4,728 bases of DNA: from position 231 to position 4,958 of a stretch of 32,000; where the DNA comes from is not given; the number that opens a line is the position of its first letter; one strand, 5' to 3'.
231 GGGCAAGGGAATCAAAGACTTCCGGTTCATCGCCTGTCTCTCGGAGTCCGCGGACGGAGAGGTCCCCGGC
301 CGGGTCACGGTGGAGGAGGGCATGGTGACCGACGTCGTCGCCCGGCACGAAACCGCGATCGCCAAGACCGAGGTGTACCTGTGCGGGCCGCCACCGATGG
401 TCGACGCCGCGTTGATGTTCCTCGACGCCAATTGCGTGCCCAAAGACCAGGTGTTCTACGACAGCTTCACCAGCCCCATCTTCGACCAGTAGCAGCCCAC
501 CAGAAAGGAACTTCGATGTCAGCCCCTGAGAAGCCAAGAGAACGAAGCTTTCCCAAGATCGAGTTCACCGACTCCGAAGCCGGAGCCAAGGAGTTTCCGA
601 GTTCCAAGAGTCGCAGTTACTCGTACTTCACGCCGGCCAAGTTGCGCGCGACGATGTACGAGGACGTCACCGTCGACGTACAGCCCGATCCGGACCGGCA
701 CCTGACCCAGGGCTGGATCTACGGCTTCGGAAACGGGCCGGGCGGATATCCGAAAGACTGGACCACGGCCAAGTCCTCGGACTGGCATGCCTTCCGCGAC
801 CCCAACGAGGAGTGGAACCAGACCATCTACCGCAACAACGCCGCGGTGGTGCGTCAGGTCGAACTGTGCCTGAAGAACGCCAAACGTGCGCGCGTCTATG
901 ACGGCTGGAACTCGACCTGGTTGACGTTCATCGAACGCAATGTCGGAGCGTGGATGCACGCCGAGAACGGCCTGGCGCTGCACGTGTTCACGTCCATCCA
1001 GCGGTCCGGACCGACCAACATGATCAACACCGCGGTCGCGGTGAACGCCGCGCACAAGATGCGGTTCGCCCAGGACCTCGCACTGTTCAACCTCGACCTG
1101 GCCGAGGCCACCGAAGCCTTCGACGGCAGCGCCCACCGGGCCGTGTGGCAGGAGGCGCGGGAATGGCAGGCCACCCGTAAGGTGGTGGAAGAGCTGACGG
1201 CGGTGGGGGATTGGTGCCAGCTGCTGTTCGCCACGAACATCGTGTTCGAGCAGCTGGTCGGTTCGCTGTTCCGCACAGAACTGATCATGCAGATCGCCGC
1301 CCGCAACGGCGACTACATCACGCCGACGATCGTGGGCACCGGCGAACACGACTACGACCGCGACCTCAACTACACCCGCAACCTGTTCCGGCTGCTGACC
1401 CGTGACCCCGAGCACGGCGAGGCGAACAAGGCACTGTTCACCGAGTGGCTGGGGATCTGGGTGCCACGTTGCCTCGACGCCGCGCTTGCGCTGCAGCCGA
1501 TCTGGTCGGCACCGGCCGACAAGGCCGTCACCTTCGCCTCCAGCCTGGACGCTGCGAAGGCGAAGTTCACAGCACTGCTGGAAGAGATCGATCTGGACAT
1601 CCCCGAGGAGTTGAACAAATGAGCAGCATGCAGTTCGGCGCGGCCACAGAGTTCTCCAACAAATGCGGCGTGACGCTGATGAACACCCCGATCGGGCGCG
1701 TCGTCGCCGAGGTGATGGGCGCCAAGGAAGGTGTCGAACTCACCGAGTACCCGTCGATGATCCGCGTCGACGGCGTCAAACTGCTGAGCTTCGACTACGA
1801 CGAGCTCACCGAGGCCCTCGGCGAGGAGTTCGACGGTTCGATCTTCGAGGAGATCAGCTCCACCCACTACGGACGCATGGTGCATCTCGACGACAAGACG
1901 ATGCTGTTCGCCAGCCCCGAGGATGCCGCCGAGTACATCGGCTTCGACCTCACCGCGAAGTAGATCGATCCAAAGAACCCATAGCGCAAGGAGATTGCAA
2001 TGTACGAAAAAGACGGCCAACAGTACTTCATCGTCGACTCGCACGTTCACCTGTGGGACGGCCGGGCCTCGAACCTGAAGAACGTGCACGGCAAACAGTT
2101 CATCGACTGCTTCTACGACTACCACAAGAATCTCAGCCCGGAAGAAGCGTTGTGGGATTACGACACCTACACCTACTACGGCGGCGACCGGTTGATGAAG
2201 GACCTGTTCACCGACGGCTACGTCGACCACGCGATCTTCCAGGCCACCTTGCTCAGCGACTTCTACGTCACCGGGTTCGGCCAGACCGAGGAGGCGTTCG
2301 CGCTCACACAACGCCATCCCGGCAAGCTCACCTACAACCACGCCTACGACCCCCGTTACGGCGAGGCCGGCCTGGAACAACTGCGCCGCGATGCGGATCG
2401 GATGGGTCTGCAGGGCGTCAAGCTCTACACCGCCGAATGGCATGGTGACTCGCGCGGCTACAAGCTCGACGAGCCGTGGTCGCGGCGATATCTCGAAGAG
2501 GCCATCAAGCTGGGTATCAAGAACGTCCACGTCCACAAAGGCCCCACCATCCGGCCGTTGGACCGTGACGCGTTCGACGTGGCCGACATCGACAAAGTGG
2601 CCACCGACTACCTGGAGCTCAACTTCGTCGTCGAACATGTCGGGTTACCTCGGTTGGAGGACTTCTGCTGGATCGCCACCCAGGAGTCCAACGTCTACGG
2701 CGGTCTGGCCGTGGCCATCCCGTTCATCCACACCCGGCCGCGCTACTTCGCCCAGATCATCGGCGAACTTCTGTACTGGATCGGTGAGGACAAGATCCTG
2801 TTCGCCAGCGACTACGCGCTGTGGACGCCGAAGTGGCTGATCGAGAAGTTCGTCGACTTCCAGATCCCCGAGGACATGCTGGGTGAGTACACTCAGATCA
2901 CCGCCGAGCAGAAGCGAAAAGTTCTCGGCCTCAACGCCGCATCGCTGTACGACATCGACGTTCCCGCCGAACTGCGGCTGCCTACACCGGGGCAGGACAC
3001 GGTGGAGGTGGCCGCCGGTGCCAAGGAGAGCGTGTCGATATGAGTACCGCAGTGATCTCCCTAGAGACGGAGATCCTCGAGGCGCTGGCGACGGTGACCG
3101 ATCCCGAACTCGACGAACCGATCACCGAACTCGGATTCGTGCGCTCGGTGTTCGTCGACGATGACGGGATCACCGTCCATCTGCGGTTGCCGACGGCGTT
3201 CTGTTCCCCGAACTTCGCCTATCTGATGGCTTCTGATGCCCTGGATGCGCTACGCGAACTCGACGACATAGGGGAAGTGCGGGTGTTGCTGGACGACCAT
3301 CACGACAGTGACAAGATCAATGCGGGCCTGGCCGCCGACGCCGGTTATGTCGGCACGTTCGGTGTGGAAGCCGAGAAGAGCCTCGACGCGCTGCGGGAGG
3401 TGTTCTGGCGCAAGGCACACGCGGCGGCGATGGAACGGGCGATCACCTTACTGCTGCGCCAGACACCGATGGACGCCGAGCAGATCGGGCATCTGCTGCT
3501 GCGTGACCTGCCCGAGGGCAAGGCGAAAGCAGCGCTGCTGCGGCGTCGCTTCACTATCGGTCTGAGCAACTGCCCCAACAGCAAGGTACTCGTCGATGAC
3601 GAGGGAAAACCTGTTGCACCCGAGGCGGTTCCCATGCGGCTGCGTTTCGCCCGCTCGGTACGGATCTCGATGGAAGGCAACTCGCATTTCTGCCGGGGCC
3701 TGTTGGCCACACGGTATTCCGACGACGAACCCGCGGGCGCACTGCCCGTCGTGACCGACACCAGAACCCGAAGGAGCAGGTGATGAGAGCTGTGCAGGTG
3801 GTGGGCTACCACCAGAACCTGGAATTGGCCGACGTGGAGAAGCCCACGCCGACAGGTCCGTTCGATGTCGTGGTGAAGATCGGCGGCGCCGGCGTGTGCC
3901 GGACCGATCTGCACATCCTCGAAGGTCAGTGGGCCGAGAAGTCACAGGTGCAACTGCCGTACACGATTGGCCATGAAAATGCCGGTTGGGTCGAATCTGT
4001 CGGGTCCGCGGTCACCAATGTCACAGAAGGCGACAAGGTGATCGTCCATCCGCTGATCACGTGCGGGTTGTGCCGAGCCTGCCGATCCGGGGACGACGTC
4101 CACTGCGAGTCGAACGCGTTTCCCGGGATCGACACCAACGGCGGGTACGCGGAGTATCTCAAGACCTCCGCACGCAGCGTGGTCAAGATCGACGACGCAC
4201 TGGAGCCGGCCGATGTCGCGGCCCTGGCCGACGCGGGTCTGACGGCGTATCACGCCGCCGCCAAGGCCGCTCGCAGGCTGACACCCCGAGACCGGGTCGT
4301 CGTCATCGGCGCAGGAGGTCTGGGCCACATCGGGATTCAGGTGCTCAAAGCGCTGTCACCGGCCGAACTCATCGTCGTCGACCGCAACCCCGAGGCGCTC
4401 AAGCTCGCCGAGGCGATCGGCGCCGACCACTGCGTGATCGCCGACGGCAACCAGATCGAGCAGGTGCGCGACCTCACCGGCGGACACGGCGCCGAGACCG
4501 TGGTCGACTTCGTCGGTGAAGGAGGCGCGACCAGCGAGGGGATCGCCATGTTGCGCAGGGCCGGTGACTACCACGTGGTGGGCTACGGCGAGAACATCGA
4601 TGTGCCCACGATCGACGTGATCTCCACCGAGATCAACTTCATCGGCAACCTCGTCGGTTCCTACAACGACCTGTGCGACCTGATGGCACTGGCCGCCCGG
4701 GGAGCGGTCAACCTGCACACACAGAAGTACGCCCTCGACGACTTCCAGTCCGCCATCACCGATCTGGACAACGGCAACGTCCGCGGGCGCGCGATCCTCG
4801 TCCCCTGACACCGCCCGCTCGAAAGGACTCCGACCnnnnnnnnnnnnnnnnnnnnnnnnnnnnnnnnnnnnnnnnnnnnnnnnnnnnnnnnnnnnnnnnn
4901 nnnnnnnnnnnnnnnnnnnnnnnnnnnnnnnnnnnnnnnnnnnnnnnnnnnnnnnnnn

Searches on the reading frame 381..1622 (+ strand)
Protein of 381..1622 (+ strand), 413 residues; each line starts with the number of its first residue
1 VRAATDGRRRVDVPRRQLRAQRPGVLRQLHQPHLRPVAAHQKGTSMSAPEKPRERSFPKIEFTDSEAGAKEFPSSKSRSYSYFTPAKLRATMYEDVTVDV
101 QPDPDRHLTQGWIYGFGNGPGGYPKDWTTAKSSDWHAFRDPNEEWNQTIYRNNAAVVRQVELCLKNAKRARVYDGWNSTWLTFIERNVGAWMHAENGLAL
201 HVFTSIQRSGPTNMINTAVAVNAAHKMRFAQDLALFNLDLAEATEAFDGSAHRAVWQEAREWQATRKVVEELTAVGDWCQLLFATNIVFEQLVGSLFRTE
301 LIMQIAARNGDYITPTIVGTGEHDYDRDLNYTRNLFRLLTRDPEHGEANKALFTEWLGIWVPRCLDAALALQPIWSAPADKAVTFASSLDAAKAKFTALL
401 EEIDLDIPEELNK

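Call 8: search_protein_families(library=pfam, proteins=[window:381-1622:+], max_evalue=0.001)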
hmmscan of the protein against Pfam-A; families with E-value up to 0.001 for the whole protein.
window:381-1622:+ (413 aa): 1 family
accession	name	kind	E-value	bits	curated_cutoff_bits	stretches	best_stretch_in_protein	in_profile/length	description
PF02332.24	Phenol_Hydrox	-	2.4e-46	158.6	24.4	1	112-342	1-229/230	Methane/Phenol/Alkene Hydroxylase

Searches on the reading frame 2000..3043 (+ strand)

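Call 8: search_protein_families(library=pfam, proteins=[window:2000-3043:+], max_evalue=0.001)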
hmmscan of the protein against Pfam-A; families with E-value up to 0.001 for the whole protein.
window:2000-3043:+ (347 aa): 1 family
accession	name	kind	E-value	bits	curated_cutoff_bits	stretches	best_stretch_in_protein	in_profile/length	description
PF04909.20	Amidohydro_2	-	5.6e-45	154.8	26.4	1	12-319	1-289/289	Amidohydrolase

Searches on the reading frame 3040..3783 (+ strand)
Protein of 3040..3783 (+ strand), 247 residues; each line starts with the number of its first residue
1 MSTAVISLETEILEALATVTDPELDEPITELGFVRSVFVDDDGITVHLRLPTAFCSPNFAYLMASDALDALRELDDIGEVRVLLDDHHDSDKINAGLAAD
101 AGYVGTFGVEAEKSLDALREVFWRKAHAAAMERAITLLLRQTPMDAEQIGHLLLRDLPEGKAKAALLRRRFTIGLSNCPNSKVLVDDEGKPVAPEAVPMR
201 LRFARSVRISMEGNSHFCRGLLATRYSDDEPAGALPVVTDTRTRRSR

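Call 8: search_protein_families(library=pfam, proteins=[window:3040-3783:+], max_evalue=0.001)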
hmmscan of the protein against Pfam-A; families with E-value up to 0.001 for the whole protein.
window:3040-3783:+ (247 aa): 1 family
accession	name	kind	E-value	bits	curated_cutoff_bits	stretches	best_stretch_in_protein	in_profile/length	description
PF01883.24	FeS_assembly_P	-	1e-15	58.1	23.5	1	9-82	1-71/73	Iron-sulfur cluster assembly protein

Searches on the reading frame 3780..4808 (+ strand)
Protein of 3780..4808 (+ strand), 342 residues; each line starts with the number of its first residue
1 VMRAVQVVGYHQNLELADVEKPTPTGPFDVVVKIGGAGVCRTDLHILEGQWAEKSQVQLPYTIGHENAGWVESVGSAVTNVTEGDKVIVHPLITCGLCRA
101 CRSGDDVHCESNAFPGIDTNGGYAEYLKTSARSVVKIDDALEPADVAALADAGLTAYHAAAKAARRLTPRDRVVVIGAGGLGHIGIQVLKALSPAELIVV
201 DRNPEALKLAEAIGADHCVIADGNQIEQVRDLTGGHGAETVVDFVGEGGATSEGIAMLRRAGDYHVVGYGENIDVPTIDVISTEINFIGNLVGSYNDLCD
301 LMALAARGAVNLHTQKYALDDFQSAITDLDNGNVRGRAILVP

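Call 8: search_protein_families(library=pfam, proteins=[window:3780-4808:+], max_evalue=0.001)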
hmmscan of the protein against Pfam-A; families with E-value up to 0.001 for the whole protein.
window:3780-4808:+ (342 aa): 4 families
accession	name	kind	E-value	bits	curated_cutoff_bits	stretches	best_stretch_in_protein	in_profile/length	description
PF08240.17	ADH_N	-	7.4e-29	100.5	23.5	1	27-139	2-104/104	Alcohol dehydrogenase GroES-like domain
PF00107.32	ADH_zinc_N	-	3.7e-21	75.8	31.8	1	180-306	1-128/129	Zinc-binding dehydrogenase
PF13602.12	ADH_zinc_N_2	-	1.5e-08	36.1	27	1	213-340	1-134/134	Zinc-binding dehydrogenase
PF16912.11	Glu_dehyd_C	-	0.00029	20.8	34.9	1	158-275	19-137/211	Glucose dehydrogenase C-terminus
